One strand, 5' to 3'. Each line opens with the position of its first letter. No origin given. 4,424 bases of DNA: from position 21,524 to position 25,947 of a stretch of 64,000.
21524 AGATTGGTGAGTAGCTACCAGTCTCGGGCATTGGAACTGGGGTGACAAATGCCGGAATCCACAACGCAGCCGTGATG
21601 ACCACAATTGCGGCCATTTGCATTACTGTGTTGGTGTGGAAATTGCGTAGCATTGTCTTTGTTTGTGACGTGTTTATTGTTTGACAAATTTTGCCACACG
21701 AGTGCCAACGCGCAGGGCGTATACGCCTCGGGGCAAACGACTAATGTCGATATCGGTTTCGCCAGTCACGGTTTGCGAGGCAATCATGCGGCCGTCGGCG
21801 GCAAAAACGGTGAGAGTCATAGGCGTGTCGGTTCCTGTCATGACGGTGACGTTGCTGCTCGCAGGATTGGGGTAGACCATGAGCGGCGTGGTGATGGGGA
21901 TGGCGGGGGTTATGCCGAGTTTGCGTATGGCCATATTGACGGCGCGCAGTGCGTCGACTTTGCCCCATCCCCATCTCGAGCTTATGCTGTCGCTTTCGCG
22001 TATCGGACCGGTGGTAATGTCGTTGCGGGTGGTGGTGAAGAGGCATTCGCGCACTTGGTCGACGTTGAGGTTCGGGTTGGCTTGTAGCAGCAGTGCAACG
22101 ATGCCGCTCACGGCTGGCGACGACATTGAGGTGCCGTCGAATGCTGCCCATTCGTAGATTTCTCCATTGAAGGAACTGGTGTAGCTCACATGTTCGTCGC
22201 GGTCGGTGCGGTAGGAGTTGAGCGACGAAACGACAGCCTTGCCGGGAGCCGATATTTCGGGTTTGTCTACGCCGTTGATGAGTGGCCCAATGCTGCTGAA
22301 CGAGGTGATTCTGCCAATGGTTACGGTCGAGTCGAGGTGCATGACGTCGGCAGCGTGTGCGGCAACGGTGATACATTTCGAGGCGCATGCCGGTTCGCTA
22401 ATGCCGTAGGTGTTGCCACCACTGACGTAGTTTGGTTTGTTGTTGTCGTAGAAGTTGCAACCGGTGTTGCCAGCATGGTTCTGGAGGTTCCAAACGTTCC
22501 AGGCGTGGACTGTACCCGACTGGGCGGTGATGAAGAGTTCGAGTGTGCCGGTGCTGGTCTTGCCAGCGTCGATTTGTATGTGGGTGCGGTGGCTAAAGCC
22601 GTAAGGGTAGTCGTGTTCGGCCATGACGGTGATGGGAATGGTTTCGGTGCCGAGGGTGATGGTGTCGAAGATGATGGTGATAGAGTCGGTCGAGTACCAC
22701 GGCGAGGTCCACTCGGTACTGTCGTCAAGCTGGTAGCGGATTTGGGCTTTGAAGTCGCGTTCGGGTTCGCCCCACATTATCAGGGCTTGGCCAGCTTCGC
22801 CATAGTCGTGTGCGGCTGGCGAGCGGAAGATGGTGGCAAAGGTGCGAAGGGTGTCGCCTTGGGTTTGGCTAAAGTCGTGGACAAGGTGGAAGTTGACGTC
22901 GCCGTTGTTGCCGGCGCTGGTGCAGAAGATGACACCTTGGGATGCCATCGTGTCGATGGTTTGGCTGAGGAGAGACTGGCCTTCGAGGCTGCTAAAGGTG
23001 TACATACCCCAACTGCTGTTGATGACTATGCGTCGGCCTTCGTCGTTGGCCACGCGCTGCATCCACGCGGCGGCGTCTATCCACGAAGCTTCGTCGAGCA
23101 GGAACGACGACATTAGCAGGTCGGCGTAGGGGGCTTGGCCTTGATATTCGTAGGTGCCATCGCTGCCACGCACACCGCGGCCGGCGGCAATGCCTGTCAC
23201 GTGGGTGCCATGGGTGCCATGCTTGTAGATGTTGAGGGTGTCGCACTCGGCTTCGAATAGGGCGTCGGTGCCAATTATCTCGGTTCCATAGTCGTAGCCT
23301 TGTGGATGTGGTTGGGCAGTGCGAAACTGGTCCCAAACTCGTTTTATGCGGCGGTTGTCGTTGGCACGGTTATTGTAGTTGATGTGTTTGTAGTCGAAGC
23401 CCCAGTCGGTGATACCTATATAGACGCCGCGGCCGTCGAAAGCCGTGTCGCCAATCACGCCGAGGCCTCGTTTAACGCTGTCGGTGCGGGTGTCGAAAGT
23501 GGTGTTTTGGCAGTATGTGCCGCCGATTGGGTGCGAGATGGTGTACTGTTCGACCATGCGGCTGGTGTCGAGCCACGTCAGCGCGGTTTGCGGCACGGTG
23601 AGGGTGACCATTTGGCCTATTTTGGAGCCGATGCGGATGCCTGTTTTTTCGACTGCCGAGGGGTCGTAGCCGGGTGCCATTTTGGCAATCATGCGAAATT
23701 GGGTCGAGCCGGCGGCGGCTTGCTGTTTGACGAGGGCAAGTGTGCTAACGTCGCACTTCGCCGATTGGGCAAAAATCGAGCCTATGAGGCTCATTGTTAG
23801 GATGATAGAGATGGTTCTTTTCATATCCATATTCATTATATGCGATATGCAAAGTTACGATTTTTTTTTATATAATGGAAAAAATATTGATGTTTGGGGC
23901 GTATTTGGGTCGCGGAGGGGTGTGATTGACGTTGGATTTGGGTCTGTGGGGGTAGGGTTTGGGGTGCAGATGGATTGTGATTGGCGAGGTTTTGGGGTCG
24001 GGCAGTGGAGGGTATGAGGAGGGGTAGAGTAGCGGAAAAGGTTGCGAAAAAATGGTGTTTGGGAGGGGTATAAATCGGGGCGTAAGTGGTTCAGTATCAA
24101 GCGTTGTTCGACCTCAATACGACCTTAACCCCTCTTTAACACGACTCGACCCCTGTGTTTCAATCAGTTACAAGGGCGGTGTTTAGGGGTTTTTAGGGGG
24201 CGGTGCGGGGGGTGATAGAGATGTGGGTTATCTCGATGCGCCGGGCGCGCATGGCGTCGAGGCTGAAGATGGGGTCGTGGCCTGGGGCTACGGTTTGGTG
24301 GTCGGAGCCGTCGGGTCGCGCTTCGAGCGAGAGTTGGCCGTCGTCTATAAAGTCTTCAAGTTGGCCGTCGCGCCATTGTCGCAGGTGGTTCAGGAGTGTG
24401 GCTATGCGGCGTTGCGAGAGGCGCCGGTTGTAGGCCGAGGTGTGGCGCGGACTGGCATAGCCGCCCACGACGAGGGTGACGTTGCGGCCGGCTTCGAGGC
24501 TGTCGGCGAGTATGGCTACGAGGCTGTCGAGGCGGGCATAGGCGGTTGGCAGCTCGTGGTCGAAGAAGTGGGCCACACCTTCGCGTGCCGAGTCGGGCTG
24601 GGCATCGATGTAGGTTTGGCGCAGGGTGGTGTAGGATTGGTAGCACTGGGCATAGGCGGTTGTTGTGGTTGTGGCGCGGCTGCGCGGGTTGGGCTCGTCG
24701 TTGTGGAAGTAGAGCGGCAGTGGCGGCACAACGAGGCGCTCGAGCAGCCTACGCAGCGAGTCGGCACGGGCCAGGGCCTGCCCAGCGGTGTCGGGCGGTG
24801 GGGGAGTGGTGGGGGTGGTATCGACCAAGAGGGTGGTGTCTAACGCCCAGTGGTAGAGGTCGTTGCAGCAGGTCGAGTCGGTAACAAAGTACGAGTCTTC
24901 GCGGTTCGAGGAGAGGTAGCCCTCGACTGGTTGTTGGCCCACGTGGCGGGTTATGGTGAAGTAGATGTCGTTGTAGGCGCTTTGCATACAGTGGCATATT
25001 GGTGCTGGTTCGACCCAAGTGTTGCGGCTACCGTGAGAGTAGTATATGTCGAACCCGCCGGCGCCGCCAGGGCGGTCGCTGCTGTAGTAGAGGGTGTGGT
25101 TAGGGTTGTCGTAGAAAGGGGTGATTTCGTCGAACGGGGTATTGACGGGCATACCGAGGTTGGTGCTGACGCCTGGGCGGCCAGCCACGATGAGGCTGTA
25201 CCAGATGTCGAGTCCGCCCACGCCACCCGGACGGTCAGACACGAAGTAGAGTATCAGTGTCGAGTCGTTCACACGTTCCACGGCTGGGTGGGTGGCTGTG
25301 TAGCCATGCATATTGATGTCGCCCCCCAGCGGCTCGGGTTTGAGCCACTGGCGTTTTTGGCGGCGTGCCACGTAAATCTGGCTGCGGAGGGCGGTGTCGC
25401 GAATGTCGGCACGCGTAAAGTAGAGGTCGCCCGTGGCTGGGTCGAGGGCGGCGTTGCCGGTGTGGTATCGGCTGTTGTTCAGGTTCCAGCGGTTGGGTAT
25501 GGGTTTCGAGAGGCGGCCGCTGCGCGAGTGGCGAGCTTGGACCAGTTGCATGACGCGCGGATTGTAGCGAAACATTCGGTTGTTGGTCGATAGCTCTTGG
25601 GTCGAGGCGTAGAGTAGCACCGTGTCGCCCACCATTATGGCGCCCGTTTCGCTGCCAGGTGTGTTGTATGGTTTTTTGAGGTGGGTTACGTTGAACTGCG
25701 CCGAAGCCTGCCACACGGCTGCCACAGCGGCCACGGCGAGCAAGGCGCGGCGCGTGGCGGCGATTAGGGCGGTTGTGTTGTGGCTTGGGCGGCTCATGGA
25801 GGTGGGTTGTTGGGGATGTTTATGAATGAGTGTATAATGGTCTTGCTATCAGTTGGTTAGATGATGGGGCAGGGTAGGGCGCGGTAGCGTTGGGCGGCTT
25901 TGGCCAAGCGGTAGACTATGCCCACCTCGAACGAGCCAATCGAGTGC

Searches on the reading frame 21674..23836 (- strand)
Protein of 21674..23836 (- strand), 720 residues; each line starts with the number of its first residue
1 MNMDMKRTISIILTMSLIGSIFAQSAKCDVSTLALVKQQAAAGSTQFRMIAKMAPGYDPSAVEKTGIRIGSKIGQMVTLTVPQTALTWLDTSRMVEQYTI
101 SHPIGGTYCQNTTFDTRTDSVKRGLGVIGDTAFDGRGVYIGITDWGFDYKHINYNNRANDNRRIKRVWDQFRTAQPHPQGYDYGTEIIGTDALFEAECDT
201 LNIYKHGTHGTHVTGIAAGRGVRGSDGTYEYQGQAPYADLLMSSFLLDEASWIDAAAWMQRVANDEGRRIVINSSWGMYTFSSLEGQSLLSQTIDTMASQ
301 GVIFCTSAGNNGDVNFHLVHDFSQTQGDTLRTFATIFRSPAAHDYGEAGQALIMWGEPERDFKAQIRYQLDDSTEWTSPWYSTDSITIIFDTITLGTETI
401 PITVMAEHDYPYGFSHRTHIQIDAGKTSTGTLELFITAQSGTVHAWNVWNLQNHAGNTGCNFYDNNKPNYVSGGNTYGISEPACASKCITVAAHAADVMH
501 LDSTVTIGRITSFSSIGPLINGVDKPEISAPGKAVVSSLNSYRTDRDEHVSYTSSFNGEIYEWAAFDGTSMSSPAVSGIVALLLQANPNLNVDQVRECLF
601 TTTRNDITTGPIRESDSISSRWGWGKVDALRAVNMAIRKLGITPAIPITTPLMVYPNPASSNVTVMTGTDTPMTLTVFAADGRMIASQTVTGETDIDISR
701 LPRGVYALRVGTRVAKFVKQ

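Call 18: search_protein_families(library=pfam, proteins=[window:21674-23836:-])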
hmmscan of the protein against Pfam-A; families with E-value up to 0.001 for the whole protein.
window:21674-23836:- (720 aa): 2 families
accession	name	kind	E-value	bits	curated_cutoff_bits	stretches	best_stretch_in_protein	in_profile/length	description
PF00082.27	Peptidase_S8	-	1.3e-35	123.5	21.8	2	456-625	152-288/288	Subtilase family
PF18962.6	Por_Secre_tail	-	6.8e-10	39.5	27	1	654-717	1-69/75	Secretion system C-terminal sorting domain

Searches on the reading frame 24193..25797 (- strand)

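Call 18: search_protein_families(library=pfam, proteins=[window:24193-25797:-])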
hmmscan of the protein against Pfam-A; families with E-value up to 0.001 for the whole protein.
window:24193-25797:- (534 aa): 1 family
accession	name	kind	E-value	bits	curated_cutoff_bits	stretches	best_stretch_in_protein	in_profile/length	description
PF07676.18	PD40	-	1.8e-07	31.3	20.9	1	215-252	2-37/38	WD40-like Beta Propeller Repeat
